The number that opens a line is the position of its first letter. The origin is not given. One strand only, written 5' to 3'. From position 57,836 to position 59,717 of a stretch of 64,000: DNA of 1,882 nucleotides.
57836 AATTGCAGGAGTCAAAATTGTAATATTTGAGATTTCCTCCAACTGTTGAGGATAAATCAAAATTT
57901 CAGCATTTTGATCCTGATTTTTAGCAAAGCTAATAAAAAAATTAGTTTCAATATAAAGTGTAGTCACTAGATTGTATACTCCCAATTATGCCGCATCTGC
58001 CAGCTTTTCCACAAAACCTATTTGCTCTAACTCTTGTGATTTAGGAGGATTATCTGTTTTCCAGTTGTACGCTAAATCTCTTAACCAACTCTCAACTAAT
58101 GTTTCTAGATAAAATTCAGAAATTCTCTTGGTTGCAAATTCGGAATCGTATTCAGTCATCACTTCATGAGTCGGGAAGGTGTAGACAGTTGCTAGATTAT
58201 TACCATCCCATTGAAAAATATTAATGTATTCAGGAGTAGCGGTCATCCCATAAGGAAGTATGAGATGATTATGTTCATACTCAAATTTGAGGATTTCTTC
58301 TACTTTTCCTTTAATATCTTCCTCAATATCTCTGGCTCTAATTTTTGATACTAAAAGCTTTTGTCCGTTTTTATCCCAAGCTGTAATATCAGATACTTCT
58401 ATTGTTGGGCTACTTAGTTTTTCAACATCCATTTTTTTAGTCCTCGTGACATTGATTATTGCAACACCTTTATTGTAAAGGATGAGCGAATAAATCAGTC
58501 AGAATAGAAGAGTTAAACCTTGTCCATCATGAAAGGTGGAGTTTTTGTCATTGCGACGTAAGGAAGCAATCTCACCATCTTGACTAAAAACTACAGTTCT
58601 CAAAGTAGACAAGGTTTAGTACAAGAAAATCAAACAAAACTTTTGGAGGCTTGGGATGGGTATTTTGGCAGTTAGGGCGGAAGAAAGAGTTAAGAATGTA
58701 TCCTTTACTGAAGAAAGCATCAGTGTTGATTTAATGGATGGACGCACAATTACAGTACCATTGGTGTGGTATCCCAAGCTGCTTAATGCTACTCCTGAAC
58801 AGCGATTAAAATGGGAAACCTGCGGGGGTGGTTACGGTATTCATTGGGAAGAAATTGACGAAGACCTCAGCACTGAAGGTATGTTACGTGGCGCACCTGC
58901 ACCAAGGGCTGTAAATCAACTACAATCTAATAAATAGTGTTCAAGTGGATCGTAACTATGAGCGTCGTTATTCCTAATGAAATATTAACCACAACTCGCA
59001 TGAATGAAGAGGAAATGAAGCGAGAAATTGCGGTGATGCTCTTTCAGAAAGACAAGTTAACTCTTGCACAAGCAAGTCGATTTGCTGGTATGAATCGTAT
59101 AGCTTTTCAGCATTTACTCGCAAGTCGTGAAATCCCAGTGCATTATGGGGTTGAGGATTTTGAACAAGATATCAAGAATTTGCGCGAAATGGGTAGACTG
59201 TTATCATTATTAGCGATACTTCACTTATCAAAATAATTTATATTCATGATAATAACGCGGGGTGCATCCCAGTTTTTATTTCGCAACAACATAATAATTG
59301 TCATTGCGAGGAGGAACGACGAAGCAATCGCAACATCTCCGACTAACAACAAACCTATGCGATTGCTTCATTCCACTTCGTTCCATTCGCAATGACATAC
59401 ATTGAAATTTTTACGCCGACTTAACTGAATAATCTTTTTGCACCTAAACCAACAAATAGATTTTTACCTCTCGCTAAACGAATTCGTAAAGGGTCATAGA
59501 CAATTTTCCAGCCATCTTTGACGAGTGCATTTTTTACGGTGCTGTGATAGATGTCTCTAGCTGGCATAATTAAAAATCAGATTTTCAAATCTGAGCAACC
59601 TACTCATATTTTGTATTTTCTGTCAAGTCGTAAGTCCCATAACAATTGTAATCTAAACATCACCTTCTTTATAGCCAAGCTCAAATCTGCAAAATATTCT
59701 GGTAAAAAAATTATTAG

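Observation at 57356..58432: Translationally coupled pair of unknown genes, one with a PIN-like acidic-residue pattern, in an AT-rich islet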

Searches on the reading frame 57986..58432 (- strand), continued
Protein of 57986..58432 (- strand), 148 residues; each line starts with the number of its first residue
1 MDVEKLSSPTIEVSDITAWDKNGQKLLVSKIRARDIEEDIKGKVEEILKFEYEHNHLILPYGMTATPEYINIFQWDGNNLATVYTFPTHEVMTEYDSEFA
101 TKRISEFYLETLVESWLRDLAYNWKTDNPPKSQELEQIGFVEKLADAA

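Call 75: fold_search(model_id=the predicted structure, library=pdb)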
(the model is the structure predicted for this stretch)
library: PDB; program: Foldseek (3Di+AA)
matches with E <= 10: 984; with E <= 0.001: 0
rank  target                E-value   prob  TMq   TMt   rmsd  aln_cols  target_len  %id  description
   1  9y1l_B                1.5e-02  0.97  0.34  0.33   8.5        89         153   15  Crystal Structure of Putative Restriction Endonuclease Domain-Containing Protein from Leptospirillum ferriphilum YSK (released 2025-09-10)
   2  9y1l_A                2.3e-02  0.94  0.33  0.33   8.5        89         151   15  Crystal Structure of Putative Restriction Endonuclease Domain-Containing Protein from Leptospirillum ferriphilum YSK (released 2025-09-10)
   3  3ot2_A                5.2e-02  0.54  0.29  0.25   9.9       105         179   13  Crystal structure of a putative nuclease belonging to DUF820 (Ava_3926) from Anabaena variabilis ATCC 29413 at 1.96 A  (released 2010-10-06)
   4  8uu7_w                9.2e-02  0.14  0.18  0.23   9.1       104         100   10  Cryo-EM structure of the Listeria innocua 70S ribosome in complex with HflXr, HPF, and E-site tRNA (structure II-B) (released 2024-02-28)
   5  5ysq_B                1.3e-01  0.14  0.21  0.14  13.4       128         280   11  Sulfate-complex structure of a pyrophosphate-dependent kinase in the ribokinase family provides insight into the donor (released 2018-05-16)
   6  7ztd_A                1.3e-01  0.11  0.17  0.08  11.4       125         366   10  Non-muscle F-actin decorated with non-muscle tropomyosin 3.2 (released 2023-01-11)
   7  7e4l_B                1.4e-01  0.18  0.24  0.14  13.2       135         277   10  Conversion of pyrophosphate-dependent myo-inositol-1 kinase into myo-inositol-3 kinase by N78L/S89L mutation (released 2021-05-05)
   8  6okh_A                1.4e-01  0.82  0.29  0.25   3.5        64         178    8  Structure of an uncharacterized protein from Leptospira borgpetersenii serovar Hardjo-bovis (strain JB197) (released 2019-05-08)
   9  6okh_B                1.5e-01  0.80  0.28  0.24   3.6        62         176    8  Structure of an uncharacterized protein from Leptospira borgpetersenii serovar Hardjo-bovis (strain JB197) (released 2019-05-08)
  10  6tf9_jP1              1.5e-01  0.07  0.17  0.08  13.9       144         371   12  Structure of the vertebrate gamma-Tubulin Ring Complex (released 2019-12-11)
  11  9iab_B                1.7e-01  0.23  0.27  0.16  15.3       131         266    5  Structure of the Argonaute-associated Cas4 family protein 1 (ACE1) from Chroococcidiopsis thermalis (CtACE1) (released 2025-04-23)
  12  9e5c_6h               1.9e-01  0.09  0.17  0.08  12.1       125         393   10  Cryo-EM structure of 96 nm repeat of microtubule doublet from T. brucei flagellum (released 2025-03-12)
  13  9bph_A                2.0e-01  0.10  0.19  0.08  11.8       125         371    9  CRYO-EM STRUCTURE OF CARDIAC MUSCLE ALPHA-ACTIN M305L HCM MUTANT (released 2025-05-14)
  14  8dmy_A                2.0e-01  0.10  0.19  0.08  11.8       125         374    9  Cryo-EM structure of cardiac muscle alpha-actin (released 2023-04-12)
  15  7ztc_A                2.0e-01  0.08  0.18  0.08  11.6       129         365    9  Non-muscle F-actin decorated with non-muscle tropomyosin 1.6 (released 2023-01-11)
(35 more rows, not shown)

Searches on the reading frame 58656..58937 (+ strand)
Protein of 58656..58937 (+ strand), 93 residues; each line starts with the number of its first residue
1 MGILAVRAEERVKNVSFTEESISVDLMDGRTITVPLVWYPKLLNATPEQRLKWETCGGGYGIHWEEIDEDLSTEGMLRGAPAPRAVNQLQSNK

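Call 4: search_protein_families(library=pfam, proteins=[window:58656-58937:+], max_evalue=1)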
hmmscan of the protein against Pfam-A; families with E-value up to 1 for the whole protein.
window:58656-58937:+ (93 aa): 1 family
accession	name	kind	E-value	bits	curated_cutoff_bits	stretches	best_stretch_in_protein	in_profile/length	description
PF10387.14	DUF2442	-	5.4e-24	84.6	23.9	1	12-81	1-71/72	Protein of unknown function (DUF2442)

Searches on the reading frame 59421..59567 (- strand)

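Call 4: search_protein_families(library=pfam, proteins=[window:59421-59567:-], max_evalue=1)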
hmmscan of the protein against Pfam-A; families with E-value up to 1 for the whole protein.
window:59421-59567:- (48 aa): 2 families
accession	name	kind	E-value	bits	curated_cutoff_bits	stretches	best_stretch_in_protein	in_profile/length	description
PF08814.16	XisH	-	1.2e-14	55.1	25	1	1-47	1-46/134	XisH protein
PF17443.8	pXO2-72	-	0.05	14.3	25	1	18-36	16-34/62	Uncharacterized protein pXO2-72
